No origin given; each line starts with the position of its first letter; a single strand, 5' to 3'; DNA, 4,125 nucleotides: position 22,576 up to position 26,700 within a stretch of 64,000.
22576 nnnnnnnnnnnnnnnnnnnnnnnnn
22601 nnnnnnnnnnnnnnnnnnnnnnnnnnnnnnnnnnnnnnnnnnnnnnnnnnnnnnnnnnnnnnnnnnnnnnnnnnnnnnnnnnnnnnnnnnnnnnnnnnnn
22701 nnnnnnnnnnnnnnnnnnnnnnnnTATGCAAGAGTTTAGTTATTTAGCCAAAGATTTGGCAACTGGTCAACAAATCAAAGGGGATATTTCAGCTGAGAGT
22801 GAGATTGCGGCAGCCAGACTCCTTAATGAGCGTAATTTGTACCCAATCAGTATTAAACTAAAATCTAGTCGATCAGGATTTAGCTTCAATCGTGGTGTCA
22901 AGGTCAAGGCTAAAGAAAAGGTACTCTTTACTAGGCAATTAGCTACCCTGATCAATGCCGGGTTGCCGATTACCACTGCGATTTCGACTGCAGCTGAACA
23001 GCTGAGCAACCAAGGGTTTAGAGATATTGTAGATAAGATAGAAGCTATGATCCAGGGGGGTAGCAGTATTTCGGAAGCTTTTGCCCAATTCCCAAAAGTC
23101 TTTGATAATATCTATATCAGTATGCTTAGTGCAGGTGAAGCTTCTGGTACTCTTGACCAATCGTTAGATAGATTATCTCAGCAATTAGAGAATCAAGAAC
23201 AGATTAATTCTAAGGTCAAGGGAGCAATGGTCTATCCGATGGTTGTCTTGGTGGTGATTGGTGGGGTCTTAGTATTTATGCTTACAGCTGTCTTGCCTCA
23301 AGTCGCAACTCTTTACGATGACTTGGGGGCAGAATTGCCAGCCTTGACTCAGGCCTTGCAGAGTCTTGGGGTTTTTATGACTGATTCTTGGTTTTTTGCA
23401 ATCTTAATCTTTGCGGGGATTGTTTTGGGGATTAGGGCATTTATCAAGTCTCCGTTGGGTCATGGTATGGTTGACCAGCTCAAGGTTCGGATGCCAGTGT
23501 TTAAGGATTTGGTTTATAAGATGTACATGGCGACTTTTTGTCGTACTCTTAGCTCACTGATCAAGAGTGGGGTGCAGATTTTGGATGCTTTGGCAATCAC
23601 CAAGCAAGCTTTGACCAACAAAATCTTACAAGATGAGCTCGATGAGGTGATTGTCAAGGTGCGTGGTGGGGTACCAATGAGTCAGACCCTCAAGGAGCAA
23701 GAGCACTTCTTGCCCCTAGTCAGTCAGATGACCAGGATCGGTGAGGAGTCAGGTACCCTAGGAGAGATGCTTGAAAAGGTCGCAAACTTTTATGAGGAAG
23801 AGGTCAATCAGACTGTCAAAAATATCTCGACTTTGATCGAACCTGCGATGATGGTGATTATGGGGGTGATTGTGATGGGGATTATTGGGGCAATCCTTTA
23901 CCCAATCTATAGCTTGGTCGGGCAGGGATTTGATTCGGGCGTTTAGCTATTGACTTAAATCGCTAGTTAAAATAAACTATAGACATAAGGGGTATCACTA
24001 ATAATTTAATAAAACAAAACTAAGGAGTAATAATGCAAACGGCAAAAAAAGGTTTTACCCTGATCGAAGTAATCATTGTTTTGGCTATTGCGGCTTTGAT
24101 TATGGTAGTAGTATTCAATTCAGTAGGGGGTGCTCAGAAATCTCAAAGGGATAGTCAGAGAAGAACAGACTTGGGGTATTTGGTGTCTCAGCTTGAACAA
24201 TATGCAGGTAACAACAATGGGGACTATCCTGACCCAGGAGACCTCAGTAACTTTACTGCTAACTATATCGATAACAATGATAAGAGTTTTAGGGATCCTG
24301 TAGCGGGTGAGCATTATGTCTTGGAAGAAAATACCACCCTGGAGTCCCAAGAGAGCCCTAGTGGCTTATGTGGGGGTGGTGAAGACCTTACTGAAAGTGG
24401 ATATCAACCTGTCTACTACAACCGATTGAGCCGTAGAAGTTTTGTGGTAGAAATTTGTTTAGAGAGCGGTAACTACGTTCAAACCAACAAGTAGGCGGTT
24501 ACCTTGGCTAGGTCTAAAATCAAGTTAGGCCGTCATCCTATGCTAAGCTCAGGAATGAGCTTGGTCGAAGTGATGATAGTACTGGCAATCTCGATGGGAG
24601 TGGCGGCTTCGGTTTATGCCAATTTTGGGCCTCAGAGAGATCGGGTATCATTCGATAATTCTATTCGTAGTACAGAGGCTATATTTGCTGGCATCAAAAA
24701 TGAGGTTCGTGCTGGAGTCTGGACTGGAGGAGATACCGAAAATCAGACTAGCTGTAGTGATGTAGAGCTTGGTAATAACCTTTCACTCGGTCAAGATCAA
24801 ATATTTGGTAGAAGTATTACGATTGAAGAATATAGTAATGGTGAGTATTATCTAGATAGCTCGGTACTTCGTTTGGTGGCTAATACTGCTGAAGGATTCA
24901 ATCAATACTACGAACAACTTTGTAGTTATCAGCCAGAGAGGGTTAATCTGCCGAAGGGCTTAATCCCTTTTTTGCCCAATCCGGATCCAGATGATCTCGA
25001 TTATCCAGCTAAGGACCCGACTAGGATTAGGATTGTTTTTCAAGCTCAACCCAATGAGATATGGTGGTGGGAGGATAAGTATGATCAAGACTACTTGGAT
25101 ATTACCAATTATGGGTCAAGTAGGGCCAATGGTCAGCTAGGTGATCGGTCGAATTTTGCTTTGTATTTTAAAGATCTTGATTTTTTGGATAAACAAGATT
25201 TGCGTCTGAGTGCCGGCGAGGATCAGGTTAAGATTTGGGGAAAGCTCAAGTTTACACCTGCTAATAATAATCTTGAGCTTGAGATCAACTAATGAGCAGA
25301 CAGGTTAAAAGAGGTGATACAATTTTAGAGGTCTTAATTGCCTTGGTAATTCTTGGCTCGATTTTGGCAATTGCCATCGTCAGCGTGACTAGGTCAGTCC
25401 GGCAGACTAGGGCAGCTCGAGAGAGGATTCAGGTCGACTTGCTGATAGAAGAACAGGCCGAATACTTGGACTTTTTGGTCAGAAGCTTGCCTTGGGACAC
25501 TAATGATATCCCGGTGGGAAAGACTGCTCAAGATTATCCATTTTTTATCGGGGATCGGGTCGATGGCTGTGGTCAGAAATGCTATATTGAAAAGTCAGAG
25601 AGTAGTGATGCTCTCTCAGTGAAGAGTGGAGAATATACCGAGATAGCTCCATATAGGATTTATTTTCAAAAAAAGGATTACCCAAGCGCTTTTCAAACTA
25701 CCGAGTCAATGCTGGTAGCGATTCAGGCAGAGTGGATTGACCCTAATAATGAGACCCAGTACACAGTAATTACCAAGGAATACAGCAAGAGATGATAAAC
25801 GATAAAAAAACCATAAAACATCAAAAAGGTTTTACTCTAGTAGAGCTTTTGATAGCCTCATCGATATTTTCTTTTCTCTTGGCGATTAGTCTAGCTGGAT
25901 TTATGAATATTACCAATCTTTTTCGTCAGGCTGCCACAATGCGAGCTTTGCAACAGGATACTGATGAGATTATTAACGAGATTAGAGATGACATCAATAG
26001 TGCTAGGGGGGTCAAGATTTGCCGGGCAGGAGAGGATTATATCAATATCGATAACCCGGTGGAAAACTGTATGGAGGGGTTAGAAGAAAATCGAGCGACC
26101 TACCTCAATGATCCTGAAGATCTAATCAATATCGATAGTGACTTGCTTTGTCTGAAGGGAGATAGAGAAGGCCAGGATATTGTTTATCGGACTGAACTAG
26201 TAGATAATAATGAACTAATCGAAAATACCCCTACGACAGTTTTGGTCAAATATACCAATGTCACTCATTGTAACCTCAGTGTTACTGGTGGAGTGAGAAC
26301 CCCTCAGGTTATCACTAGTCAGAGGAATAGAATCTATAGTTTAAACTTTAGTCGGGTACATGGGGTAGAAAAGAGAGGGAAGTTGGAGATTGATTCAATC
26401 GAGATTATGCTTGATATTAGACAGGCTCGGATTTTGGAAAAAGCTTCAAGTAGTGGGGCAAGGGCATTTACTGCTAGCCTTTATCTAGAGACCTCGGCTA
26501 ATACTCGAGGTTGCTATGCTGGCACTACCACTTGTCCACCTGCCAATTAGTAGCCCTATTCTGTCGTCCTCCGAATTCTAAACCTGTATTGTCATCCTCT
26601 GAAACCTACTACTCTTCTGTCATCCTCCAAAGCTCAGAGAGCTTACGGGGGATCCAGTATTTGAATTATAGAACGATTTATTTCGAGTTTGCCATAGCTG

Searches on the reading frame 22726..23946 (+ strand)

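Call 7: search_protein_families(library=pfam, proteins=[window:22726-23946:+], max_evalue=0.01)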
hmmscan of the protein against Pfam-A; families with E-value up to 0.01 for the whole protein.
window:22726-23946:+ (406 aa): 2 families
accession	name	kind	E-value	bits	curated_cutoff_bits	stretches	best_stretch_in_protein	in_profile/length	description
PF00482.28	T2SSF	-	5.7e-67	223.8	25.2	2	68-191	1-125/125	Type II secretion system (T2SS), protein F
PF11275.13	DUF3077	-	0.006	17.2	21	0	305-337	13-45/77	Protein of unknown function (DUF3077)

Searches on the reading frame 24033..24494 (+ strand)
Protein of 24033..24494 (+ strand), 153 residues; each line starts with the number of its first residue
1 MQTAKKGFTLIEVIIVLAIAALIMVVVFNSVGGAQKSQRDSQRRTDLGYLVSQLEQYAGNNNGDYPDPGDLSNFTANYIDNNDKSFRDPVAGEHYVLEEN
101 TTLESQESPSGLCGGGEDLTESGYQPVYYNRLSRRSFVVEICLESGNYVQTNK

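Call 7: search_protein_families(library=pfam, proteins=[window:24033-24494:+], max_evalue=0.01)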
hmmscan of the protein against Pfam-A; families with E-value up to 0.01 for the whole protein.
window:24033-24494:+ (153 aa): 1 family
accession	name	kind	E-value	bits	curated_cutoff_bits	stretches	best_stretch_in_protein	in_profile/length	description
PF07963.17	N_methyl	-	3.9e-07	29.8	21.2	1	5-28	4-27/27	Prokaryotic N-terminal methylation motif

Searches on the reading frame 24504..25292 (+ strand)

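Call 7: search_protein_families(library=pfam, proteins=[window:24504-25292:+], max_evalue=0.01)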
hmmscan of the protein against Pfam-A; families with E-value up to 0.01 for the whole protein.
window:24504-25292:+ (262 aa): 1 family
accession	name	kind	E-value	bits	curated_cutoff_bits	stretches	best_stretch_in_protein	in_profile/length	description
PF07963.17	N_methyl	-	0.0021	18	21.2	1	15-31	4-20/27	Prokaryotic N-terminal methylation motif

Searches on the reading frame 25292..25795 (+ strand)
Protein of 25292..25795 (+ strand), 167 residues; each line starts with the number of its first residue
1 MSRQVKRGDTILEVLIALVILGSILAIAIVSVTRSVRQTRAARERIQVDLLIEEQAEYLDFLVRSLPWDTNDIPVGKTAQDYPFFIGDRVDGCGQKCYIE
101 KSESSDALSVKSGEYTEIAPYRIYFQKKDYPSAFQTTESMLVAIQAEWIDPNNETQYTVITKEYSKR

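Call 7: search_protein_families(library=pfam, proteins=[window:25292-25795:+], max_evalue=0.01)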
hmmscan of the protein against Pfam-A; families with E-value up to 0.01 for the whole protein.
window:25292-25795:+ (167 aa): 1 family
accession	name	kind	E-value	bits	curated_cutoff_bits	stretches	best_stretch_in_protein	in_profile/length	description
PF07963.17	N_methyl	-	0.00086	19.2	21.2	1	10-29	8-27/27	Prokaryotic N-terminal methylation motif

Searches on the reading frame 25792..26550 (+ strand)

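Call 7: search_protein_families(library=pfam, proteins=[window:25792-26550:+], max_evalue=0.01)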
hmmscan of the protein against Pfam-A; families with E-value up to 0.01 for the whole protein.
window:25792-26550:+ (252 aa): 1 family
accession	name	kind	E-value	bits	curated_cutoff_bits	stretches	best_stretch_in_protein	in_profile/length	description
PF07963.17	N_methyl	-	2e-08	33.9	21.2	1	9-33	2-26/27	Prokaryotic N-terminal methylation motif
